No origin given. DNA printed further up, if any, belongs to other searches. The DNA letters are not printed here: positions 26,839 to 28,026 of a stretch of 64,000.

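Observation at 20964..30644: Sigma-54/PrpR-controlled methylcitrate-cycle-like operon without synthase or CoA ligase but with a dedicated permease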

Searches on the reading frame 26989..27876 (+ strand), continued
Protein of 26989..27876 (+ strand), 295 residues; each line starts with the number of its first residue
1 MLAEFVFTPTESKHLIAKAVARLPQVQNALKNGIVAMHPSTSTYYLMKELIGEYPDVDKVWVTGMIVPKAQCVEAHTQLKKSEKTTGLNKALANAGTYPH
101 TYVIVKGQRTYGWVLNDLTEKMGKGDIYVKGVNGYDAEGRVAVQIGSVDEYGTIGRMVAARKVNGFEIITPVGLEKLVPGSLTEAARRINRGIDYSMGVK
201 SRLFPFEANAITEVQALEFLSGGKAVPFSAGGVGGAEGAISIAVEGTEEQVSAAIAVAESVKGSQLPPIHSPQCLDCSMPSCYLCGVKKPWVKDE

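Call 66: search_protein_families(library=pfam, proteins=[P0250, P0257, P0269, P0262, P0253, P0243, P0237, P0228, P0220, P0258], max_evalue=0.01)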
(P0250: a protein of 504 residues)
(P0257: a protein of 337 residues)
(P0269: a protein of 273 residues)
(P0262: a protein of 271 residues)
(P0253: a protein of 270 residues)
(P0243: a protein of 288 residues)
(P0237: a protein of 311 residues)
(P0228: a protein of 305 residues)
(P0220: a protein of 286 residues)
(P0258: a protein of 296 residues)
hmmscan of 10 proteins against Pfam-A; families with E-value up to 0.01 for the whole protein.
P0250 (504 aa): 1 family
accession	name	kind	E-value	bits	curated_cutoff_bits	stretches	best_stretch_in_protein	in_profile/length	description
PF07302.16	AroM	-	3.2e-73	246.3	23.8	1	285-501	1-218/219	AroM protein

P0257 (337 aa): 0 families

P0269 (273 aa): 0 families

P0262 (271 aa): 0 families

P0253 (270 aa): 0 families

P0243 (288 aa): 0 families

P0237 (311 aa): 0 families

P0228 (305 aa): 0 families

P0220 (286 aa): 0 families

P0258 (296 aa): 0 families

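Call 77: search_protein_families(library=pfam, proteins=[L140:32-493:+, L140:3081-4814:+, L140:4853-6421:+, L140:7673-9583:+, L140:9603-10007:+, L140:14060-14710:+, L140:15494-16447:+])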
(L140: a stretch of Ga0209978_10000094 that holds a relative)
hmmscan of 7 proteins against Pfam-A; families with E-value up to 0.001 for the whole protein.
L140:32-493:+ (153 aa): 1 family
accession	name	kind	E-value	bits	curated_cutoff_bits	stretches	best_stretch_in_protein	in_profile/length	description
PF19305.4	MmgE_PrpD_C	-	1.2e-36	126.5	32.1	1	7-140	39-172/173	MmgE/PrpD C-terminal domain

L140:3081-4814:+ (577 aa): 1 family
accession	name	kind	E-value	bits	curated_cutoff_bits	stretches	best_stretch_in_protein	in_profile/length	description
PF01642.28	MM_CoA_mutase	-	3.6e-135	451.9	22.1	1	35-568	10-512/512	Methylmalonyl-CoA mutase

L140:4853-6421:+ (522 aa): 2 families
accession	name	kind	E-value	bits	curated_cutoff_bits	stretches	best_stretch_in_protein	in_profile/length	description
PF01039.27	Carboxyl_trans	-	7.6e-153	510.1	22.3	1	28-519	1-492/493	Carboxyl transferase domain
PF03255.19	ACCA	-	9.1e-16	58.3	23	1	347-456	135-239/310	Acetyl co-enzyme A carboxylase carboxyltransferase-like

L140:7673-9583:+ (636 aa): 4 families
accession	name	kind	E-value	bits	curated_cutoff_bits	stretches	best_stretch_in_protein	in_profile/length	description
PF04055.27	Radical_SAM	-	8.7e-15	55.7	29.5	1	175-333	5-159/166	Radical SAM superfamily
PF13180.12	PDZ_2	-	1.5e-06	28.8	27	1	413-480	15-80/80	PDZ domain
PF17820.7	PDZ_6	-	0.00017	21.7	27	1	418-453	6-41/54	PDZ domain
PF04459.17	DUF512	-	0.00095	18.9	25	0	508-599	82-171/202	Protein of unknown function (DUF512)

L140:9603-10007:+ (134 aa): 1 family
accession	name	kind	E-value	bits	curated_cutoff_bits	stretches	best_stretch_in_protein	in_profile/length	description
PF02310.24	B12-binding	-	3.5e-23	82.1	32.1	1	5-118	1-116/121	B12 binding domain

L140:14060-14710:+ (216 aa): 1 family
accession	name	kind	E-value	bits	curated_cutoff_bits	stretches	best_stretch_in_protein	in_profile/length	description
PF00753.33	Lactamase_B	-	2.6e-23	83.4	22.7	1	21-182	2-196/196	Metallo-beta-lactamase superfamily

L140:15494-16447:+ (317 aa): 10 families
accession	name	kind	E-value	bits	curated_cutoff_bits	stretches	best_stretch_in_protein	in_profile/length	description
PF00583.31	Acetyltransf_1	-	4.2e-30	104.8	20.7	2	183-303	6-116/116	Acetyltransferase (GNAT) family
PF13508.13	Acetyltransf_7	-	2e-21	76.6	27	2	217-305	5-84/84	Acetyltransferase (GNAT) domain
PF13673.13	Acetyltransf_10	-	1.5e-17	64.2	23.6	2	235-306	41-110/128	Acetyltransferase (GNAT) domain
PF08445.16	FR47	-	2.3e-15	56.7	22.1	2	245-311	20-85/86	FR47-like protein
PF13302.13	Acetyltransf_3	-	6.6e-15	56.5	25.4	1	14-143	3-138/138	Acetyltransferase (GNAT) domain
PF13527.13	Acetyltransf_9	-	1e-08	35.7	25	1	176-305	8-126/127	Acetyltransferase (GNAT) domain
PF13420.13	Acetyltransf_4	-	1.1e-06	29.2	24.3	1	15-149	1-141/155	Acetyltransferase (GNAT) domain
PF14542.12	Acetyltransf_CG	-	1.1e-06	29.1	30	0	253-283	31-61/80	GCN5-related N-acetyl-transferase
PF17013.11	Acetyltransf_15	-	0.00026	20.9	35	0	243-304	68-137/210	Putative acetyl-transferase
PF13880.12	Acetyltransf_13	-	0.00086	19.5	22.8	0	91-114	10-33/69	ESCO1/2 acetyl-transferase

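Call 82: find_encoding_contigs(protein=P0250, flank=7000, max_places=2)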
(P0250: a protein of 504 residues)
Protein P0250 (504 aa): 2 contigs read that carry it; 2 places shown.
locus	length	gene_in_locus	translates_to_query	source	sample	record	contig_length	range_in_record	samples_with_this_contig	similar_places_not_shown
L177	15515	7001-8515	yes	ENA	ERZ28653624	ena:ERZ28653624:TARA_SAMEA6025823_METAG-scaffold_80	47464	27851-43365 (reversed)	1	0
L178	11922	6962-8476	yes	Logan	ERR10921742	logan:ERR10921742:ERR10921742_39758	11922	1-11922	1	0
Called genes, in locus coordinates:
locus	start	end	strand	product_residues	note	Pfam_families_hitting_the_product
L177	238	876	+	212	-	-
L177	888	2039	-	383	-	PF00266:Aminotran_5, PF00155:Aminotran_1_2, PF01041:DegT_DnrJ_EryC1, PF01212:Beta_elim_lyase (weak)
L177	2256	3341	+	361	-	PF04143:Sulf_transp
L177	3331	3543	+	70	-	PF01206:TusA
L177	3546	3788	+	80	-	PF11823:Se_S_carrier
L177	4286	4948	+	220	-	PF01177:Asp_Glu_race, PF17645:Amdase (faint)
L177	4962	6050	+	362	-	PF06032:S-Me-THD_N, PF20906:S-Me-THD_C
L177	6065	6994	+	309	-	PF06675:DUF1177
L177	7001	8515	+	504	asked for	PF07302:AroM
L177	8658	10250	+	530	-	PF03169:OPT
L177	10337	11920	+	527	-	PF07905:PucR, PF17853:GGDEF_2 (weak), PF13556:HTH_30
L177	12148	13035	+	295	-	PF00561:Abhydrolase_1, PF12146:Hydrolase_4 (weak), PF00326:Peptidase_S9 (faint)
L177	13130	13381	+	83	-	-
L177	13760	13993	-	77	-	PF12844:HTH_19 (weak), PF13560:HTH_31 (weak), PF01381:HTH_3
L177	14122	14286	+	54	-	-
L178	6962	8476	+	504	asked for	PF07302:AroM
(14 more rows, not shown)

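Call 91: search_solved_structures(query=A1, max_evalue=10)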
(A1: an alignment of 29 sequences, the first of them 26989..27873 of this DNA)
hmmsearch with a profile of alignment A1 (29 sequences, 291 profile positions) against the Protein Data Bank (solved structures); distinct sequences matched with E-value up to 10: 1.
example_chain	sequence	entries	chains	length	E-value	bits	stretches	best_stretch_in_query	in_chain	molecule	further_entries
3dkq_A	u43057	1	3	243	0.54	12.6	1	30-80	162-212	PKHD-type hydroxylase Sbal_3634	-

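Call 95: search_protein_families(library=pfam, proteins=[L172:6051-6620:+, L007:4678-5565:+])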
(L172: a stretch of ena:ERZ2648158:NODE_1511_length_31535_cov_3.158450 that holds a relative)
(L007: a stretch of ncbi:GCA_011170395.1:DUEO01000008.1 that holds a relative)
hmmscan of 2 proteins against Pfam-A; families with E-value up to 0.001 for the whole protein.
L172:6051-6620:+ (189 aa): 1 family
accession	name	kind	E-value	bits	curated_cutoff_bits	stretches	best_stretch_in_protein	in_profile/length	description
PF01966.28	HD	-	0.0007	20.3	22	0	62-175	2-110/116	HD domain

L007:4678-5565:+ (295 aa): 1 family
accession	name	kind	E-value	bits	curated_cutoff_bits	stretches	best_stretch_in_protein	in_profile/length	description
PF13484.11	Fer4_16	-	0.00029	22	30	1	226-277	3-61/66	4Fe-4S double cluster binding domain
